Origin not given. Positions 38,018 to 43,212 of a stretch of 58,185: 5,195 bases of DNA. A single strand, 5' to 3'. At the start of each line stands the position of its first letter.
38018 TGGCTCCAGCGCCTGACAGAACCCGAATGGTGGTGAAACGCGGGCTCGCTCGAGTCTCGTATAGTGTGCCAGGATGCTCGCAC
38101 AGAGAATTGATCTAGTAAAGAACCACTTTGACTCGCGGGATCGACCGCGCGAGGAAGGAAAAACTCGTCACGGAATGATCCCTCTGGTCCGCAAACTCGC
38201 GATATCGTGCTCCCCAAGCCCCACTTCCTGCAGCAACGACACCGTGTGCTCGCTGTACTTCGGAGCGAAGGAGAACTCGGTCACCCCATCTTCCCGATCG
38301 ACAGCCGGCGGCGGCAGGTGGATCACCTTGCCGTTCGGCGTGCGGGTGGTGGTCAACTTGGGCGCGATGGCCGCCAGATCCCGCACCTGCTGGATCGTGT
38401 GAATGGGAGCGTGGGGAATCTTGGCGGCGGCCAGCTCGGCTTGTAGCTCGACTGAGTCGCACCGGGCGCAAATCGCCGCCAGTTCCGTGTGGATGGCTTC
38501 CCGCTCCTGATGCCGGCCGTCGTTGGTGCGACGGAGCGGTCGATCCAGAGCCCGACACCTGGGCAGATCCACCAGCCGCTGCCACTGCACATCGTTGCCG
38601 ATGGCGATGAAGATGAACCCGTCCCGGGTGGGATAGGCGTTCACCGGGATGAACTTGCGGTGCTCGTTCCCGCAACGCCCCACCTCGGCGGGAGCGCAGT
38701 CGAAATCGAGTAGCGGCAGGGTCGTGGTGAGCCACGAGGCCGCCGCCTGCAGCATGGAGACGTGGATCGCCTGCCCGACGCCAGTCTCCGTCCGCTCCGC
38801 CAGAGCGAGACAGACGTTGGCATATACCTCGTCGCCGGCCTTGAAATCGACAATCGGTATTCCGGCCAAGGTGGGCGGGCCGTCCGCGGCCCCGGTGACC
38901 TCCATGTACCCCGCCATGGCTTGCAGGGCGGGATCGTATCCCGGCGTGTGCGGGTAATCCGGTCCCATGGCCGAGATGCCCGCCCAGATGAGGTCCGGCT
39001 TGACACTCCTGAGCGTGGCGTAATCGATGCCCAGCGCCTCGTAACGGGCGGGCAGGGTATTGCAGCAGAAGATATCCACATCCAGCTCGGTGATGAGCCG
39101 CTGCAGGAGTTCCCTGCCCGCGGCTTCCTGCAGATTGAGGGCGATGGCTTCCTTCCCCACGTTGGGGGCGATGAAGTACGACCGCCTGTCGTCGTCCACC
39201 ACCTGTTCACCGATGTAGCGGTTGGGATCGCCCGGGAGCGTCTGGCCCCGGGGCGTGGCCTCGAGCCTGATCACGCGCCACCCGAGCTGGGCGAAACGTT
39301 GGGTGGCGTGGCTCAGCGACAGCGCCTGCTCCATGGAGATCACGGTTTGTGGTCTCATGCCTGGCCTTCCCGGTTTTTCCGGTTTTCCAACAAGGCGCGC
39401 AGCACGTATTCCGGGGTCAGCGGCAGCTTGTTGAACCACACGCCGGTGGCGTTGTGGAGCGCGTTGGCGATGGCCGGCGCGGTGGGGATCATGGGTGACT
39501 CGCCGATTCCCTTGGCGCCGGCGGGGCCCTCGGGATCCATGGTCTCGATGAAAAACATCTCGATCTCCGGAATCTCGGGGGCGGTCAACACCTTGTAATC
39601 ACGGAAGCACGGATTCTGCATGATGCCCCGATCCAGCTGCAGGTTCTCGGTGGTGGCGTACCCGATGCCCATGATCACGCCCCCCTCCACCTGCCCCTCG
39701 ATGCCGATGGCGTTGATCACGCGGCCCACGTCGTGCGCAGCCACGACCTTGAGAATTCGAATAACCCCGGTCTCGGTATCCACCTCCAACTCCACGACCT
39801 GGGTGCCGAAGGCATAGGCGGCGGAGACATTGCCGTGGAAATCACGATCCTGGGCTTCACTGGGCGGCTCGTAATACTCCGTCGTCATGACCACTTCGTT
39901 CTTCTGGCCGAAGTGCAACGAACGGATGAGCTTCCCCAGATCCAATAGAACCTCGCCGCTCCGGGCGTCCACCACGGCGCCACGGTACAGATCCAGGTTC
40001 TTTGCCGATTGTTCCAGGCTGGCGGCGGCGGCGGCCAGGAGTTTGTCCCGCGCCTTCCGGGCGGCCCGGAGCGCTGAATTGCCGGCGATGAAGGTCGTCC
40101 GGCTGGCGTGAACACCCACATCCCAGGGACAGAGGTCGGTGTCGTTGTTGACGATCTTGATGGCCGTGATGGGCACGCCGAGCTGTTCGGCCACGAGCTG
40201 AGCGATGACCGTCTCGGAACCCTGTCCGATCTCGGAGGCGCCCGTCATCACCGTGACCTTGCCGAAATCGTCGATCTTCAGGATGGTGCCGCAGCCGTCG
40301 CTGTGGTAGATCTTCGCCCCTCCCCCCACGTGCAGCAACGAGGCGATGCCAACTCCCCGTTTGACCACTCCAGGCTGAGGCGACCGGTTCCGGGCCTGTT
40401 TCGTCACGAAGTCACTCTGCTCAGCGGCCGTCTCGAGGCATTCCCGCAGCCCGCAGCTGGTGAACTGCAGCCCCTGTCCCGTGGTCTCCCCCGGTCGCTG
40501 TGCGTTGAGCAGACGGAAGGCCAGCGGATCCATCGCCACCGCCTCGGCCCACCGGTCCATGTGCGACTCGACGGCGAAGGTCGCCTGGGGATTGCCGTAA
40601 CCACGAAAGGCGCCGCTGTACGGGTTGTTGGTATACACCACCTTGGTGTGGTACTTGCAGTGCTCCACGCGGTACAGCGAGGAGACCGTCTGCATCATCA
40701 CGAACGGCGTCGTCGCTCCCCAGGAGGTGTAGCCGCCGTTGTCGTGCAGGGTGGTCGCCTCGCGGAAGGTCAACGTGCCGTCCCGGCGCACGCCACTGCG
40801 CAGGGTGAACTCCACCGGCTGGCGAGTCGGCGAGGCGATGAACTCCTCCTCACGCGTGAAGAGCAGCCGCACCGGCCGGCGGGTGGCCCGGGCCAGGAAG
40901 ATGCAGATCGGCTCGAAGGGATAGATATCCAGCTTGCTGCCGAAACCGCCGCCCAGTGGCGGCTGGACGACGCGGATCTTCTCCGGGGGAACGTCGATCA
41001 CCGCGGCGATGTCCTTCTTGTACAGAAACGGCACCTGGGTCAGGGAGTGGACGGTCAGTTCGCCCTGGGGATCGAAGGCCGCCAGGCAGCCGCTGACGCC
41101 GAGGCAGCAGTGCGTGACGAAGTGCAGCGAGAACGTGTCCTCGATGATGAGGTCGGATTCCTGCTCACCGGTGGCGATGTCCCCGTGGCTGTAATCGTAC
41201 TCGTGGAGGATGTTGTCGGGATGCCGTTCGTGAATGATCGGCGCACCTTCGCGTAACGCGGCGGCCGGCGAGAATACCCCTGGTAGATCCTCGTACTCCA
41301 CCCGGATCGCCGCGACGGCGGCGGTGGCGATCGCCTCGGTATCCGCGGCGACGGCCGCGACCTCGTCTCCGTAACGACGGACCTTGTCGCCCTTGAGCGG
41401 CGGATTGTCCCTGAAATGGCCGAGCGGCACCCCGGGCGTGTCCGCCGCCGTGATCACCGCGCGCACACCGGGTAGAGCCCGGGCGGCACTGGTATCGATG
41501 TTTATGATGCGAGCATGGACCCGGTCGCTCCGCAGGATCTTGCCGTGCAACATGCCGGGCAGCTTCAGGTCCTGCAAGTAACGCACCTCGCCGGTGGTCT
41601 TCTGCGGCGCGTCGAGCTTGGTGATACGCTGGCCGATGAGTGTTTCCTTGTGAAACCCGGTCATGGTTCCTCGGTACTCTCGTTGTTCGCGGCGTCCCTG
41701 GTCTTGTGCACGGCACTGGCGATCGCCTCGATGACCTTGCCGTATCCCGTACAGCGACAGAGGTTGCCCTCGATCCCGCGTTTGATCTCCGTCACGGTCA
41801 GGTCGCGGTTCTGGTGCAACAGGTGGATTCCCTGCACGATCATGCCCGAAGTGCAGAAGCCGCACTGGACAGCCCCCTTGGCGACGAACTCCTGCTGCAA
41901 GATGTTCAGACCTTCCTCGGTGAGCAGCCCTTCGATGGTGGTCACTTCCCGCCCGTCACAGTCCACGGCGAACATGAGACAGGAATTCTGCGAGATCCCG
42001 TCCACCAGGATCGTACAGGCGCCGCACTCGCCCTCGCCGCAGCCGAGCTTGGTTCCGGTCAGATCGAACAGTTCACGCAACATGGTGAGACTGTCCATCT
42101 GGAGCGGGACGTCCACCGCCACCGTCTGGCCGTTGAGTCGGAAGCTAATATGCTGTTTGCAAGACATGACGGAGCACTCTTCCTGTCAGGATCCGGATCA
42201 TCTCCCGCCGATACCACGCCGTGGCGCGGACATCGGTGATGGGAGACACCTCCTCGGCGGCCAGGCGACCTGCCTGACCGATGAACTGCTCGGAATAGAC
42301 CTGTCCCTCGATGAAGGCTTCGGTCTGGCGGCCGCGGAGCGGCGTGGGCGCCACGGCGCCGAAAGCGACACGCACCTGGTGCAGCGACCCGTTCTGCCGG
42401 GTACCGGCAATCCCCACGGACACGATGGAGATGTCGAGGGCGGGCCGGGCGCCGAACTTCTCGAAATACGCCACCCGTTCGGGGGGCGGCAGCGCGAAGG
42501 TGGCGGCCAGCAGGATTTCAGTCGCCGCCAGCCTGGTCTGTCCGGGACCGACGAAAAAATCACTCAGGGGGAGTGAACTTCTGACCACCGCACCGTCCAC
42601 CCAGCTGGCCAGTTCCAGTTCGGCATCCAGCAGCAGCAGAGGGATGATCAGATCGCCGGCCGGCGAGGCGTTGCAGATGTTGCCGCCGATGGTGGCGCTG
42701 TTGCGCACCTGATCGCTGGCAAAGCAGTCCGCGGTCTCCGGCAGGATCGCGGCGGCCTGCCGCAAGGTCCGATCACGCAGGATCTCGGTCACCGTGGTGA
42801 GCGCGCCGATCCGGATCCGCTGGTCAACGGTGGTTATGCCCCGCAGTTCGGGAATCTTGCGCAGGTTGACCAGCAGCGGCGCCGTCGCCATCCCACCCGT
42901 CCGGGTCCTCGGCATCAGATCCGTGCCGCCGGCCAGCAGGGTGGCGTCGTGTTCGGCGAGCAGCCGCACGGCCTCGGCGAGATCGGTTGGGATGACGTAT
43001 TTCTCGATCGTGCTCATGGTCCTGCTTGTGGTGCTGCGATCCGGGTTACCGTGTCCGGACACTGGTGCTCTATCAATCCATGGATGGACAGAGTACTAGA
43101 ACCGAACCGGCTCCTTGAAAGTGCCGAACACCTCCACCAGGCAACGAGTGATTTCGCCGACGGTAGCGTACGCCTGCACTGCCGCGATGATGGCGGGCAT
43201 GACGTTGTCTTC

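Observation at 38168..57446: Rewired, tryptophan-linked iaa-like cluster for anaerobic indole-ring catabolism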

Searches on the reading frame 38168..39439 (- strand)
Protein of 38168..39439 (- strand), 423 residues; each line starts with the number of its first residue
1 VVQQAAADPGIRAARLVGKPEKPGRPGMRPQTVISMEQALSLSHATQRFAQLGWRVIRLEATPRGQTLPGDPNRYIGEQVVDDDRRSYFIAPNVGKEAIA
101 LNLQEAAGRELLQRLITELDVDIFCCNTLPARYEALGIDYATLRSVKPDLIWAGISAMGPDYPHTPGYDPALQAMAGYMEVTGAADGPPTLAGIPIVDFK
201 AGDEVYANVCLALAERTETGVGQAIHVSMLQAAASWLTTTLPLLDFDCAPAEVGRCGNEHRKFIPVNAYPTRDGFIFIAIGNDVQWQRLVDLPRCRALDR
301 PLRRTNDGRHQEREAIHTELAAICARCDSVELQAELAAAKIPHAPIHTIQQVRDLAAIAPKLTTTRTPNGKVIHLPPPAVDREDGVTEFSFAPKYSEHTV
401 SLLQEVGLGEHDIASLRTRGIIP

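Call 4: search_protein_families(library=pfam, proteins=[window:38168-39439:-])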
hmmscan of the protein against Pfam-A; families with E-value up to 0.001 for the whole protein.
window:38168-39439:- (423 aa): 1 family
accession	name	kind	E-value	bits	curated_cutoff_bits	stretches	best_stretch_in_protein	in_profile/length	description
PF02515.22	CoA_transf_3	-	5.1e-68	230.3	23.3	1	32-399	5-366/366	CoA-transferase family III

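Call 15: search_protein_families(library=ncbifam, proteins=[window:38168-39439:-], max_evalue=0.00001)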
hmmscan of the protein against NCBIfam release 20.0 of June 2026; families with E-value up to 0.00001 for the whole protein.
window:38168-39439:- (423 aa): 7 families
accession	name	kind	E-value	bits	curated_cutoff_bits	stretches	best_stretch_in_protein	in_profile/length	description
NF052585.1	SucGlutTfsCaiB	equivalog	6e-42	143.6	750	1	32-406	12-388/394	succinate--glutarate CoA-transferase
NF041294.1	Scnl_mescCoAtase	equivalog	1.8e-34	119.5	700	1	32-355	8-328/381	succinyl-CoA:mesaconate CoA-transferase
NF003809.0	PRK05398.1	subfamily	8.1e-34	116.9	442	1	33-232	10-203/416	formyl-CoA transferase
TIGR03253.1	oxalate_frc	equivalog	1.2e-32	113.1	504.2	2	33-232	9-202/416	formyl-CoA transferase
NF008511.0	PRK11430.1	equivalog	3.5e-32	112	522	1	32-352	14-326/381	CoA:oxalate CoA-transferase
NF002914.1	PRK03525.1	equivalog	1.3e-14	54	413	1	45-422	27-397/400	L-carnitine CoA-transferase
TIGR04253.1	mesacon_CoA_iso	equivalog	2.7e-08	33.2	725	1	48-421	23-399/403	2-methylfumaryl-CoA isomerase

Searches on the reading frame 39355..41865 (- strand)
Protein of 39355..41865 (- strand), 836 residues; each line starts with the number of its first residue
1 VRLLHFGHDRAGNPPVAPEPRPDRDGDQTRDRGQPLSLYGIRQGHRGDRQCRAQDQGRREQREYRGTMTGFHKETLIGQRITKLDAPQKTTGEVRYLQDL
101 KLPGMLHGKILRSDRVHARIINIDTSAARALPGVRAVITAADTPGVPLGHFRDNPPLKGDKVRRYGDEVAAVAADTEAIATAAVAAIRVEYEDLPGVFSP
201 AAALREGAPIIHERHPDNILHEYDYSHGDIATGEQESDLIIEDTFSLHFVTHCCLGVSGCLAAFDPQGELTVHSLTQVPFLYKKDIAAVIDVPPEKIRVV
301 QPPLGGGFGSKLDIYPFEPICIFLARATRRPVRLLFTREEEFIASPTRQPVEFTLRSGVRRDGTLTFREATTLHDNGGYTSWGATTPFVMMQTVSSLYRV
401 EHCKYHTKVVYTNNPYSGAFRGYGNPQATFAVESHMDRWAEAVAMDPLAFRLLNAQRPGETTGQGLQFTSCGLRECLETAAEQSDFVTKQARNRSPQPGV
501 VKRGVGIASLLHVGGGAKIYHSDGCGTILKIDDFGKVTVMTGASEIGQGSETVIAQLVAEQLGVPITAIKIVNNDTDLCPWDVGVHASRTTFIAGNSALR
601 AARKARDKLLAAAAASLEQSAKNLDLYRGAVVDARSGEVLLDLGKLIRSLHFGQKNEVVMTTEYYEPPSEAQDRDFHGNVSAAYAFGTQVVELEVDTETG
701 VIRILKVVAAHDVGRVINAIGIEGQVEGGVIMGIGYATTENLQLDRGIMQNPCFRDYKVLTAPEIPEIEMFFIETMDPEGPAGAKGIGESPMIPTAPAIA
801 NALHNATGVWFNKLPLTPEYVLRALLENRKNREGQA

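Call 4: search_protein_families(library=pfam, proteins=[window:39355-41865:-])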
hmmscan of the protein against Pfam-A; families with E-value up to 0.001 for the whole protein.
window:39355-41865:- (836 aa): 3 families
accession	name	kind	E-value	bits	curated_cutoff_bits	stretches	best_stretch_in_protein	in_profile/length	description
PF02738.23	MoCoBD_1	-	6.8e-75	251.7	27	1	211-455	1-244/244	Molybdopterin cofactor-binding domain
PF20256.3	MoCoBD_2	-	5.9e-73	246.3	27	1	480-766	2-283/283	Molybdopterin cofactor-binding domain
PF01315.27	Ald_Xan_dh_C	-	1.6e-28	99.6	31.3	1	91-195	1-110/110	Aldehyde oxidase and xanthine dehydrogenase, a/b hammerhead domain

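Call 15: search_protein_families(library=ncbifam, proteins=[window:39355-41865:-], max_evalue=0.00001)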
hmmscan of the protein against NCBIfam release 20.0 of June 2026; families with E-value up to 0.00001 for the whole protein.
window:39355-41865:- (836 aa): 13 families
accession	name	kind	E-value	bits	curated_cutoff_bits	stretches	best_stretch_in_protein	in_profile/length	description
NF043082.1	XdhA_XDHase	equivalog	3.4e-190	633.9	780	1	77-827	1-754/758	xanthine dehydrogenase subunit XdhA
TIGR03194.1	4hydrxCoA_A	equivalog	1.8e-187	625.1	994.55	1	83-825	3-746/746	4-hydroxybenzoyl-CoA reductase subunit alpha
NF007426.0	PRK09970.1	equivalog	2.8e-183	610.9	916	1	74-825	3-755/761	xanthine dehydrogenase molybdenum-binding subunit XdhA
TIGR03196.1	pucD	equivalog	1.2e-145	486.9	783.65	1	77-821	3-754/763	xanthine dehydrogenase subunit D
TIGR03311.1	Se_dep_XDH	equivalog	2e-125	419.8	830.45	2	72-619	157-688/848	selenium-dependent xanthine dehydrogenase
NF041018.1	glyceraldDH_alpha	equivalog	5e-125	418.6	790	1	76-821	2-740/741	glyceraldehyde dehydrogenase subunit alpha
NF045668.1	pterin_aldehy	equivalog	6.8e-111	371.9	1100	2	73-604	171-713/905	molybdopterin-dependent aldehyde oxidoreductase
NF040766.1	CODH_aero_grp5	exception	2e-109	366.9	950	1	75-820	3-780/785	aerobic carbon-monoxide dehydrogenase large subunit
TIGR03313.1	Se_sel_red_Mo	hypoth_equivalog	9.2e-102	341.3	1101.9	2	226-825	360-949/951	molybdopterin-dependent oxidoreductase Mo/Fe-S-binding subunit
TIGR02416.1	CO_dehy_Mo_lg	equivalog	2e-97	327.2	991.15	1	90-814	6-760/770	aerobic carbon-monoxide dehydrogenase large subunit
NF041671.1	peri_hyde_PaoC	equivalog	5.9e-93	312.6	1180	1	71-825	12-731/735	aldehyde oxidoreductase molybdenum-binding subunit PaoC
TIGR02965.1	xanthine_xdhB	equivalog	9e-84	282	849.5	1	86-807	10-729/758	xanthine dehydrogenase molybdopterin binding subunit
TIGR02969.1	mam_aldehyde_ox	subfamily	1.9e-41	141.6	1912.3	2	72-581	571-1074/1330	aldehyde oxidase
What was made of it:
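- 39355..41664 (-): iaaK ortholog: molybdopterin large subunit of the indoleacetyl-CoA C2-hydroxylase, 769 aa. It scores below the cutoffs of all NCBIfam XDH, HcrA and CoxL equivalog models (call 15).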

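Call 71: search_solved_structures(query=window:39355-41664:-, max_evalue=1e-80, show_alignments=0)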
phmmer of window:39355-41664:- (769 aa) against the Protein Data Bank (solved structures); distinct sequences matched with E-value up to 1e-80: 2.
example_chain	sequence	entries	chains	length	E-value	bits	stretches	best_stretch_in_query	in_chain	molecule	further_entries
1rm6_A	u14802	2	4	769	7.9e-134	450.6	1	9-757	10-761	4-hydroxybenzoyl-CoA reductase alpha subunit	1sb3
8uem_A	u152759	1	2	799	3.4e-90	306.3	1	13-758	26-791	Carbon monoxide dehydrogenase (Large chain), CoxL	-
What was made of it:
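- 39355..41664 (-): The nearest solved structure is 4-hydroxybenzoyl-CoA reductase alpha, 1rm6 (call 71).
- Closest known: 4-hydroxybenzoyl-CoA reductase. Same: HcrA is the nearest solved structure to the large subunit (call 71).
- The Mo subunit's nearest solved relative acts on an aromatic CoA thioester (call 71).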

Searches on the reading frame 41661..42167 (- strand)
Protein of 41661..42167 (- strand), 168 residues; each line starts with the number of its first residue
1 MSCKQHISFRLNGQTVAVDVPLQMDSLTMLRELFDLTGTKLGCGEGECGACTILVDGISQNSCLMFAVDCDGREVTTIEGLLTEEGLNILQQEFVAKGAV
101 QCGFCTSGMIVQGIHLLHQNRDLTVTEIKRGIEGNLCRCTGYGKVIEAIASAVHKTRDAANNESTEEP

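Call 4: search_protein_families(library=pfam, proteins=[window:41661-42167:-])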
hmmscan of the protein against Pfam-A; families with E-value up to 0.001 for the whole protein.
window:41661-42167:- (168 aa): 3 families
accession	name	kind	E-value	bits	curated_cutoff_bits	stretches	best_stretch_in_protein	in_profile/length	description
PF01799.25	Fer2_2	-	8e-26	90.4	30.3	1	77-149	1-74/75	[2Fe-2S] binding domain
PF00111.32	Fer2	-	2e-06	28.1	21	1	10-57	2-50/77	2Fe-2S iron-sulfur cluster binding domain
PF13085.11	Fer2_3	-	6.6e-05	23.3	27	1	41-81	50-89/107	2Fe-2S iron-sulfur cluster binding domain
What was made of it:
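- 41661..42167 (-): iaaJ ortholog: 2x[2Fe-2S] small subunit, 168 aa. Pfam finds Fer2 and Fer2_2 (call 4).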

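Call 15: search_protein_families(library=ncbifam, proteins=[window:41661-42167:-], max_evalue=0.00001)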
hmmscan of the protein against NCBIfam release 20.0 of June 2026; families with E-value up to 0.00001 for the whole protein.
window:41661-42167:- (168 aa): 11 families
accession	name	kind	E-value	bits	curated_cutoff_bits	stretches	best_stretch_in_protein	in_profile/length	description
NF043084.2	XdhC_XDHase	equivalog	4.8e-49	165.7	217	1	6-153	2-150/151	xanthine dehydrogenase subunit XdhC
NF041020.1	glyceraldDH_gamma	equivalog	4.5e-47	159.7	290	1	4-157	10-163/164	glyceraldehyde dehydrogenase subunit gamma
TIGR03198.1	pucE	equivalog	1e-44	151.6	254.3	1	4-152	1-148/151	xanthine dehydrogenase subunit E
TIGR03193.1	4hydroxCoAred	equivalog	1.6e-41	141.7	257.8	1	9-152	4-147/148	4-hydroxybenzoyl-CoA reductase subunit gamma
TIGR03311.1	Se_dep_XDH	equivalog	3.2e-41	141.3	830.45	1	8-161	2-152/848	selenium-dependent xanthine dehydrogenase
NF007387.0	PRK09908.1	equivalog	4e-41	140.1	212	1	6-152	8-155/159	xanthine dehydrogenase iron sulfur-binding subunit XdhC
NF045668.1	pterin_aldehy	equivalog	6.6e-36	123.8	1100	1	9-161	5-160/905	molybdopterin-dependent aldehyde oxidoreductase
TIGR02963.1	xanthine_xdhA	equivalog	1.2e-35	123.1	467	1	7-157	1-162/468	xanthine dehydrogenase small subunit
NF008514.0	PRK11433.1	equivalog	2.5e-35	122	322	1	5-154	51-215/218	aldehyde dehydrogenase iron-sulfur subunit PaoA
TIGR02969.1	mam_aldehyde_ox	subfamily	1.2e-23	82.6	1912.3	1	8-161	4-168/1330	aldehyde oxidase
TIGR03313.1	Se_sel_red_Mo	hypoth_equivalog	5.3e-11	40.9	1101.9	1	9-161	1-153/951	molybdopterin-dependent oxidoreductase Mo/Fe-S-binding subunit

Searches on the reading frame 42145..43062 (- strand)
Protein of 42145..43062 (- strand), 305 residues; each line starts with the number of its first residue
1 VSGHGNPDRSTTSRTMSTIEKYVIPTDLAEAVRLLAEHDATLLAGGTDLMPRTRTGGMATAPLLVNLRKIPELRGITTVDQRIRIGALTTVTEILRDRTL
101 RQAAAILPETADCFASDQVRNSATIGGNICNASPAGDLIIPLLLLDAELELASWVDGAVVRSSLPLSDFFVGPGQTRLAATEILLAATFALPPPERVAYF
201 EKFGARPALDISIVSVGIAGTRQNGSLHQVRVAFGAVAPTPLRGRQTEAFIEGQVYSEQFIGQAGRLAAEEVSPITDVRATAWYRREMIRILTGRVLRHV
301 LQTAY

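Call 4: search_protein_families(library=pfam, proteins=[window:42145-43062:-])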
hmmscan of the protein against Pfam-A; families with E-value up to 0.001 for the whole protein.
window:42145-43062:- (305 aa): 2 families
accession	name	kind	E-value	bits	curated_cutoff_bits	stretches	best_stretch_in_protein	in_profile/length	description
PF00941.27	FAD_binding_5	-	9.1e-43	146.4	27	1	21-186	4-164/170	FAD binding domain in molybdopterin dehydrogenase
PF03450.22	CO_deh_flav_C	-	8.3e-23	80.9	25.5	1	204-299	6-101/102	CO dehydrogenase flavoprotein C-terminal domain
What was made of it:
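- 42145..43017 (-): iaaI ortholog: FAD-binding medium subunit of the Mo hydroxylase (the ORF extends to 43062). Pfam finds FAD_binding_5 and CO_deh_flav_C (call 4).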

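Call 15: search_protein_families(library=ncbifam, proteins=[window:42145-43062:-], max_evalue=0.00001)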
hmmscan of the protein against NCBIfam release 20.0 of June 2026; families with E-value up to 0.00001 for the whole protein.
window:42145-43062:- (305 aa): 7 families
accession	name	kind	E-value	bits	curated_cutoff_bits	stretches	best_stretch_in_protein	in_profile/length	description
NF043083.1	XdhB_XDHase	equivalog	1.1e-63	215.1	310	1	16-303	1-286/289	xanthine dehydrogenase subunit XdhB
NF007427.0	PRK09971.1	equivalog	6.8e-60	202.7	287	1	16-303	1-286/292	xanthine dehydrogenase FAD-binding subunit XdhB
NF041019.1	glyceraldDH_beta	equivalog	5.1e-51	173.6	350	1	21-299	7-279/280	glyceraldehyde dehydrogenase subunit beta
TIGR02963.1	xanthine_xdhA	equivalog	1.2e-48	166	467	1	14-292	187-460/468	xanthine dehydrogenase small subunit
TIGR03199.1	pucC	equivalog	3.9e-33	114.9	306.05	1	25-288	1-257/264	xanthine dehydrogenase subunit C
TIGR03195.1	4hydrxCoA_B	equivalog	6.5e-32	110.9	404.55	2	23-131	8-116/321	4-hydroxybenzoyl-CoA reductase subunit beta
TIGR03312.1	Se_sel_red_FAD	hypoth_equivalog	3.4e-12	46.1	241.5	1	19-292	1-242/257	molybdopterin-dependent oxidoreductase FAD-binding subunit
